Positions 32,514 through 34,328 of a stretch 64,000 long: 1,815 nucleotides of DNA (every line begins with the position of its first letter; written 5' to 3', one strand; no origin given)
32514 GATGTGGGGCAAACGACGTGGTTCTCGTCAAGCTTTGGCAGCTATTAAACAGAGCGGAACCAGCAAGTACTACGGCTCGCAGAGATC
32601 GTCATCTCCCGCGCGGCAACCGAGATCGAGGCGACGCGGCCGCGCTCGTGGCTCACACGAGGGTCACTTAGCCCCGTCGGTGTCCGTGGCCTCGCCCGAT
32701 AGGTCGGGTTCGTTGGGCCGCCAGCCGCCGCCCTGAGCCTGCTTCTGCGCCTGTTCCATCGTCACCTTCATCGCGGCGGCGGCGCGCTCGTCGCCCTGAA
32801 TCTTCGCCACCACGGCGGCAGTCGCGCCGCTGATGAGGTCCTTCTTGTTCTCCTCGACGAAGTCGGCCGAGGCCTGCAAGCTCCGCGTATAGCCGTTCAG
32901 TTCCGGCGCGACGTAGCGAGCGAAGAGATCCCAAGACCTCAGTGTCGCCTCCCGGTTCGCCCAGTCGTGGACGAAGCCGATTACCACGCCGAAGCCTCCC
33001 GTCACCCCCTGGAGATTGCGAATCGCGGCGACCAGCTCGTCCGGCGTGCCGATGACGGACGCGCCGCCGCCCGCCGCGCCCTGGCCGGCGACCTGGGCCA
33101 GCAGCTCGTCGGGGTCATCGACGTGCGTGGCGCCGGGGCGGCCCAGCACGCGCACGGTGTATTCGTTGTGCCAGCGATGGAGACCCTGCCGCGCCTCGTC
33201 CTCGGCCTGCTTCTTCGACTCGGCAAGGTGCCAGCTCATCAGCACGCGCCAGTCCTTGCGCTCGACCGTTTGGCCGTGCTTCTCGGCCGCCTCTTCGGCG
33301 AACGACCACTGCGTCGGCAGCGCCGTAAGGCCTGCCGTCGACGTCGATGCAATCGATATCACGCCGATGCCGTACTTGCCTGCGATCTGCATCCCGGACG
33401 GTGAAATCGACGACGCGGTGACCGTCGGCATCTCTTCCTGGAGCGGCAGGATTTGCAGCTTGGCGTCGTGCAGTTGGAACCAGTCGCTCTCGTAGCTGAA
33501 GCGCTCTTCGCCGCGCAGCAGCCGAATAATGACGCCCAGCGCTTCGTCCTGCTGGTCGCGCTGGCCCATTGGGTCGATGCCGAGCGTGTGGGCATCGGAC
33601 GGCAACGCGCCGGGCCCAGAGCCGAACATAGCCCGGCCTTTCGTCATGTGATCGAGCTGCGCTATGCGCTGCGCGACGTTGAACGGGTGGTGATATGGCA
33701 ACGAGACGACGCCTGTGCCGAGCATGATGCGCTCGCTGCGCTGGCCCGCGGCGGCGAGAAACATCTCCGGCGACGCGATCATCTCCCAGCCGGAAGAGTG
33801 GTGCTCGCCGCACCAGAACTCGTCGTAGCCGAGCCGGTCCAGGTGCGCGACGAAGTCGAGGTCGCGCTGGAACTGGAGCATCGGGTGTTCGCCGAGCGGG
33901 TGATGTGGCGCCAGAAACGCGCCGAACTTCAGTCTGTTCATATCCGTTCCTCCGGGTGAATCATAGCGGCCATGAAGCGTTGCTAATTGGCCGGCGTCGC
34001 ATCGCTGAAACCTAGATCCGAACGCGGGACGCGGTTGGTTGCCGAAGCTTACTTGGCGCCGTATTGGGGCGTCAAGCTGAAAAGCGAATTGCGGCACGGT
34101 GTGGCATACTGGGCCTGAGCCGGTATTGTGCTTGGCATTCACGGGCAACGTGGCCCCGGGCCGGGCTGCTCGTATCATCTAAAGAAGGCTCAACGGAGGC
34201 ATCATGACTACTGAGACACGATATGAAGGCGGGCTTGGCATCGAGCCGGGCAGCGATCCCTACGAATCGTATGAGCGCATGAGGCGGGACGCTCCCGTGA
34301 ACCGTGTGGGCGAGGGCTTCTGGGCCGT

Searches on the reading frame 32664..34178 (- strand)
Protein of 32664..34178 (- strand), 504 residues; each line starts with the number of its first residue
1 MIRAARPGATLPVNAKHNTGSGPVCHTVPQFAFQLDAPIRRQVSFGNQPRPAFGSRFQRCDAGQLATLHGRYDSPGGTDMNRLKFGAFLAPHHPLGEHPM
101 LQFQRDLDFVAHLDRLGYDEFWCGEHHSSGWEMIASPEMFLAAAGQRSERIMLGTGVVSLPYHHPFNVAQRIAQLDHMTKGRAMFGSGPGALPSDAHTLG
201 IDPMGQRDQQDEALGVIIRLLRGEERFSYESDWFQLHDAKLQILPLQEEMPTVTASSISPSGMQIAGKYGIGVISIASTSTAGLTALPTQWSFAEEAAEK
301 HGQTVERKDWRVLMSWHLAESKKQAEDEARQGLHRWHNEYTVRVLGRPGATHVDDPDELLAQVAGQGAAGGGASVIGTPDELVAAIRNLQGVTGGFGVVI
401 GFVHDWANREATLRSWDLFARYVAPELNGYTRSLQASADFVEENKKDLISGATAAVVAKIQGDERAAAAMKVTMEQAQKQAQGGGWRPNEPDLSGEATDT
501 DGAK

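Call 8: search_protein_families(library=pfam, proteins=[window:32664-34178:-], max_evalue=0.001)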
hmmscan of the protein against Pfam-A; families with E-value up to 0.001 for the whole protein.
window:32664-34178:- (504 aa): 1 family
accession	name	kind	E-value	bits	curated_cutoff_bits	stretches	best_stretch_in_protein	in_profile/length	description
PF00296.26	Bac_luciferase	-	1.5e-41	143.2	27.9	1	84-390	2-308/314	Luciferase-like monooxygenase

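Call 61: search_protein_families(library=ncbifam, proteins=[window:32664-34178:-], max_evalue=1e-8)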
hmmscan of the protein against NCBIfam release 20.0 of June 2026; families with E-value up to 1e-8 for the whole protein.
window:32664-34178:- (504 aa): 19 families
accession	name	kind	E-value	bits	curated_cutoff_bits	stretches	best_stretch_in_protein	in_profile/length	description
TIGR03619.1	F420_Rv2161c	subfamily_domain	1.2e-26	93.8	166.9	1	109-333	3-232/247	TIGR03619 family F420-dependent LLM class oxidoreductase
TIGR04027.1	LLM_KPN_01858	hypoth_equivalog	2.1e-21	76.3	412.9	1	108-427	24-325/326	putative FMN-dependent luciferase-like monooxygenase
TIGR03558.1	oxido_grp_1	subfamily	5.2e-21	75.2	166.95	1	103-415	19-318/325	MsnO8 family LLM class oxidoreductase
NF002619.0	PRK02271.1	equivalog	3.6e-19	69.2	276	1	109-330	19-227/329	5,10-methylenetetrahydromethanopterin reductase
NF052254.1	luciferase_Alph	exception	3.8e-18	65.8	600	1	83-341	1-254/354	luciferase subunit alpha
TIGR04020.1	seco_metab_LLM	subfamily_domain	3.4e-17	62.6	244.45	1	112-337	27-250/341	MupA/Atu3671 family FMN-dependent luciferase-like monooxygenase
TIGR03858.1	LLM_2I7G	subfamily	4.4e-16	58.8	462.25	1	108-426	30-335/337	Atu2307/SP_0267 family LLM class monooxygenase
TIGR03560.1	F420_Rv1855c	subfamily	4.8e-16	59.2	231.4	1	102-269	11-187/227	TIGR03560 family F420-dependent LLM class oxidoreductase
TIGR03555.1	F420_mer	equivalog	2.7e-15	56.6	348.7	1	115-332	23-228/325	5,10-methylenetetrahydromethanopterin reductase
TIGR03571.1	lucif_BA3436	subfamily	6.4e-14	51.9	303.9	1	81-256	9-188/304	TIGR03571 family LLM class oxidoreductase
TIGR04465.1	ArgArg_F420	equivalog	1.2e-13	50.9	470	1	113-279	69-238/364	F420-dependent hydroxymycolic acid dehydrogenase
TIGR03564.1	F420_MSMEG_4879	subfamily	1.4e-11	44.5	234.25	1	115-294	10-182/265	TIGR03564 family F420-dependent LLM class oxidoreductase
TIGR03854.1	F420_MSMEG_3544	hypoth_equivalog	2e-11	43.7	295.6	1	109-308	18-208/290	TIGR03854 family LLM class F420-dependent oxidoreductase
TIGR03557.1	F420_G6P_family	subfamily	5.1e-11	42.3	210.4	1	114-278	23-190/316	TIGR03557 family F420-dependent LLM class oxidoreductase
TIGR04024.1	F420_NP1902A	hypoth_equivalog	1.4e-10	40.4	345.4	1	112-279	23-182/330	TIGR04024 family LLM class F420-dependent oxidoreductase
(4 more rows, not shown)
